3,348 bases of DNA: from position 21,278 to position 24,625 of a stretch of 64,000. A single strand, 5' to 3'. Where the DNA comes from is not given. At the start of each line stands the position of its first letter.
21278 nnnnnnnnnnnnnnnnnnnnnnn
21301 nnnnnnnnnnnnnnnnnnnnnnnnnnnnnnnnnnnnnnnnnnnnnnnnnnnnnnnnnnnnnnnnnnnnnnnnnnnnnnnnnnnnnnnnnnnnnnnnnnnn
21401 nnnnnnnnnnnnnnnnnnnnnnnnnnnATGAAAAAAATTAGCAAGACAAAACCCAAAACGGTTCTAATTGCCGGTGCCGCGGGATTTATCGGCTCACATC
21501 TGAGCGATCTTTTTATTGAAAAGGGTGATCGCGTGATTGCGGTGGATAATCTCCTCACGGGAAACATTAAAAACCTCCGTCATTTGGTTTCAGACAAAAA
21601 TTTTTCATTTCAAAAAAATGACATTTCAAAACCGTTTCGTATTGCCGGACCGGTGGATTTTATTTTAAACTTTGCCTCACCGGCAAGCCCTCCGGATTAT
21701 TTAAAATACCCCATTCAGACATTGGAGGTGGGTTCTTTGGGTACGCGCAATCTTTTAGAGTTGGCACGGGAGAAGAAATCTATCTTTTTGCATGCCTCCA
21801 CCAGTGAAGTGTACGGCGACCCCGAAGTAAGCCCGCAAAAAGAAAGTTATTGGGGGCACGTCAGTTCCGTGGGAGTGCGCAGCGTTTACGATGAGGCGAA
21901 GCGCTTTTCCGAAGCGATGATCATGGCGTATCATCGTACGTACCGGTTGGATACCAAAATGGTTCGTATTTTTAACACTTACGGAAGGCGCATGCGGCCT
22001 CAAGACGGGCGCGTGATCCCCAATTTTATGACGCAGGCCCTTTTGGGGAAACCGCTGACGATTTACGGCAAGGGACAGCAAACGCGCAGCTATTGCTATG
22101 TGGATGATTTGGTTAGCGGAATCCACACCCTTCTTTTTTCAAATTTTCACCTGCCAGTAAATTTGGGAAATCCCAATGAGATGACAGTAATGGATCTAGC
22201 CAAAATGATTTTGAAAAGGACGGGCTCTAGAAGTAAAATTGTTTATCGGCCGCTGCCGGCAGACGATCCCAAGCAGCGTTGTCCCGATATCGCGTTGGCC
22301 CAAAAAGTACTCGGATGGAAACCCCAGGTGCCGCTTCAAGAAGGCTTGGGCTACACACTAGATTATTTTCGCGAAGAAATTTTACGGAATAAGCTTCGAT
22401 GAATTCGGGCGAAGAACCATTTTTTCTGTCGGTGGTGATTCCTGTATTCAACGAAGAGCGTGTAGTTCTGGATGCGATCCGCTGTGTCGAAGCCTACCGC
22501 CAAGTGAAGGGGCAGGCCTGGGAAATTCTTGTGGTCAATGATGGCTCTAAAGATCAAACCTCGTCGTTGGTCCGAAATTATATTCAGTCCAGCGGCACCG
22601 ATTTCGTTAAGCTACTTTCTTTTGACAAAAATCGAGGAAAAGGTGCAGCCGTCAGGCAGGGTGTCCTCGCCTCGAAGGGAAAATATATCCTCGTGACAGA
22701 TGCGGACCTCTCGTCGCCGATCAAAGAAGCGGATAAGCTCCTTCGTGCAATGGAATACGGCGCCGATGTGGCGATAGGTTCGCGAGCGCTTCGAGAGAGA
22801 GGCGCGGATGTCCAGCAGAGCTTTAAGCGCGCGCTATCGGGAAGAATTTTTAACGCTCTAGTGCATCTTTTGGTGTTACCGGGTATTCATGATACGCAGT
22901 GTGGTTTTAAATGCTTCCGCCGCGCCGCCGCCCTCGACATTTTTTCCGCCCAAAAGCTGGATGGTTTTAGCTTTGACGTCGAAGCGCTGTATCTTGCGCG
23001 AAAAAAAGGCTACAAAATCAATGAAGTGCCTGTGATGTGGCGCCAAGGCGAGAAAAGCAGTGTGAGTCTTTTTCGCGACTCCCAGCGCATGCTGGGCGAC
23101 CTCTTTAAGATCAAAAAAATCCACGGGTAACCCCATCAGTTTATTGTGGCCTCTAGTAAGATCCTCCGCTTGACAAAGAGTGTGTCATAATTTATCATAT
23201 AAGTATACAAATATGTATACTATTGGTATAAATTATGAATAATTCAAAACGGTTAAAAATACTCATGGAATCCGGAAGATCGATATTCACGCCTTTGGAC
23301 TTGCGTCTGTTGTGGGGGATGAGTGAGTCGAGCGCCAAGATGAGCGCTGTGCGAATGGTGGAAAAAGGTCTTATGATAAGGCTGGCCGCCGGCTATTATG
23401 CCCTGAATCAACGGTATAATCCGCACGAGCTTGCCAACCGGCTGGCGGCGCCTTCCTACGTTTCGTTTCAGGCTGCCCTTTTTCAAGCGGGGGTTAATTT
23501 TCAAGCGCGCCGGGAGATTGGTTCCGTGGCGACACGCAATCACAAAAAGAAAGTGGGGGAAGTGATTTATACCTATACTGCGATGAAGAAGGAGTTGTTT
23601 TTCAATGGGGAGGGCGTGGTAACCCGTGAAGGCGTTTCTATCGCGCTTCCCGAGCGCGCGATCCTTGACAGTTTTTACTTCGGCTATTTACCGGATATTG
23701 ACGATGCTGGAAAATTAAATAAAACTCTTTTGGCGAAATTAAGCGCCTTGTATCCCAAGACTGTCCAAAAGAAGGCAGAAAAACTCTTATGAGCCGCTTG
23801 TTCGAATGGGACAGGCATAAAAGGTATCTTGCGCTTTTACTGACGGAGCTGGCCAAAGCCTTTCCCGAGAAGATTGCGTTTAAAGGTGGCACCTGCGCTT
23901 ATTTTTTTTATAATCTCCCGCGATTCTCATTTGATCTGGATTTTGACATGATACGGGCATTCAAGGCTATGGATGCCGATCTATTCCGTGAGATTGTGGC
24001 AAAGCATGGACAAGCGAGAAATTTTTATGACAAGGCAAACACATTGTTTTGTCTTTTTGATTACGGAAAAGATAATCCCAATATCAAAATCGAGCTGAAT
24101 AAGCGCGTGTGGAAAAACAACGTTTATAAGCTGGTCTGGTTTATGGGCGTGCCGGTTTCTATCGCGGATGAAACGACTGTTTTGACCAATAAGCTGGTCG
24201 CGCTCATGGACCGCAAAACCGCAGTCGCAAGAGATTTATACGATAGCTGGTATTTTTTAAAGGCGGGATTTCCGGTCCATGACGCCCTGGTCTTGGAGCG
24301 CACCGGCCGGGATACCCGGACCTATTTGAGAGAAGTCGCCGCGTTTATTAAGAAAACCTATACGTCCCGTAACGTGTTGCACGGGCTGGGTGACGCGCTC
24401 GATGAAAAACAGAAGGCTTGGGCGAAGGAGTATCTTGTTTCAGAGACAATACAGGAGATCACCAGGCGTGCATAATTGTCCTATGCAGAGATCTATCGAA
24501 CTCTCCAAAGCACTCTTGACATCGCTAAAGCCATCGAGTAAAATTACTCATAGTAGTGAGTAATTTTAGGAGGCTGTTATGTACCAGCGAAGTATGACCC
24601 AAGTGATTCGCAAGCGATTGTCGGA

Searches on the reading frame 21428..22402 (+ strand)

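Call 62: search_protein_families(library=pfam, proteins=[window:21428-22402:+], max_evalue=0.00001)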
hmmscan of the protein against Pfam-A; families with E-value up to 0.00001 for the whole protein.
window:21428-22402:+ (324 aa): 5 families
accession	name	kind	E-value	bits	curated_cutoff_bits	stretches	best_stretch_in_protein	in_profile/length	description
PF16363.11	GDP_Man_Dehyd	-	1.3e-48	166.6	27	1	13-307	1-329/332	GDP-mannose 4,6 dehydratase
PF01370.27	Epimerase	-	2.7e-46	158.4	20.9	1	12-236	1-225/240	NAD dependent epimerase/dehydratase family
PF01073.25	3Beta_HSD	-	2.4e-07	30.5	22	1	13-229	1-222/280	3-beta hydroxysteroid dehydrogenase/isomerase family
PF04321.23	RmlD_sub_bind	-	2.1e-06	27.4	27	1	11-272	2-238/287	RmlD substrate binding domain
PF07993.18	NAD_binding_4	-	2.9e-06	27.1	20.1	0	98-199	108-219/258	Male sterility protein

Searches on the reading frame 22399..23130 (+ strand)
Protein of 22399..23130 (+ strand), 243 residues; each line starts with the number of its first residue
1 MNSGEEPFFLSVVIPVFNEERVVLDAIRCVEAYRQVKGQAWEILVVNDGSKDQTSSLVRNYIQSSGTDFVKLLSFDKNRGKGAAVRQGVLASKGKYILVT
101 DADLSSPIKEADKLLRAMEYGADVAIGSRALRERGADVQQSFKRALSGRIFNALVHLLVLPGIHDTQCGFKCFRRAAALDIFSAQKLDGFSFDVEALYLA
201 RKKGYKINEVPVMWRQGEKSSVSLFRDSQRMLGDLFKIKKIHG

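Call 62: search_protein_families(library=pfam, proteins=[window:22399-23130:+], max_evalue=0.00001)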
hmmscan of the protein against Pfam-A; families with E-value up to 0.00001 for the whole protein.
window:22399-23130:+ (243 aa): 2 families
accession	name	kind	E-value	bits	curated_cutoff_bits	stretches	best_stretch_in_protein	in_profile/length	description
PF00535.33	Glycos_transf_2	-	6.3e-30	104.7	23.3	1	11-181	1-167/168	Glycosyl transferase family 2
PF10111.15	Glyco_tranf_2_2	-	9.3e-07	29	27.3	1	11-105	1-93/276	Glycosyltransferase like family 2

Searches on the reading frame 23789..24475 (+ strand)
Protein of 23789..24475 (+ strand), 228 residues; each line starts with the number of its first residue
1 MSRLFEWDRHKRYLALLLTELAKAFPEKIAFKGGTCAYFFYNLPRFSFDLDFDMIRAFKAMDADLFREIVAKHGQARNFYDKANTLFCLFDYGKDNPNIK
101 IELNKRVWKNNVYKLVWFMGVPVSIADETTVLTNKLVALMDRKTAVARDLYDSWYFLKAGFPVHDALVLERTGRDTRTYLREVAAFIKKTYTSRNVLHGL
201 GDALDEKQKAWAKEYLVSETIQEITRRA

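Call 62: search_protein_families(library=pfam, proteins=[window:23789-24475:+], max_evalue=0.00001)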
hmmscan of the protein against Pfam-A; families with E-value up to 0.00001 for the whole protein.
window:23789-24475:+ (228 aa): 1 family
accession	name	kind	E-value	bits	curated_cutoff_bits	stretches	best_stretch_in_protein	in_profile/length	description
PF08843.17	AbiEii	-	1.6e-13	51.6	22.5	1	21-188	7-192/238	Nucleotidyl transferase AbiEii toxin, Type IV TA system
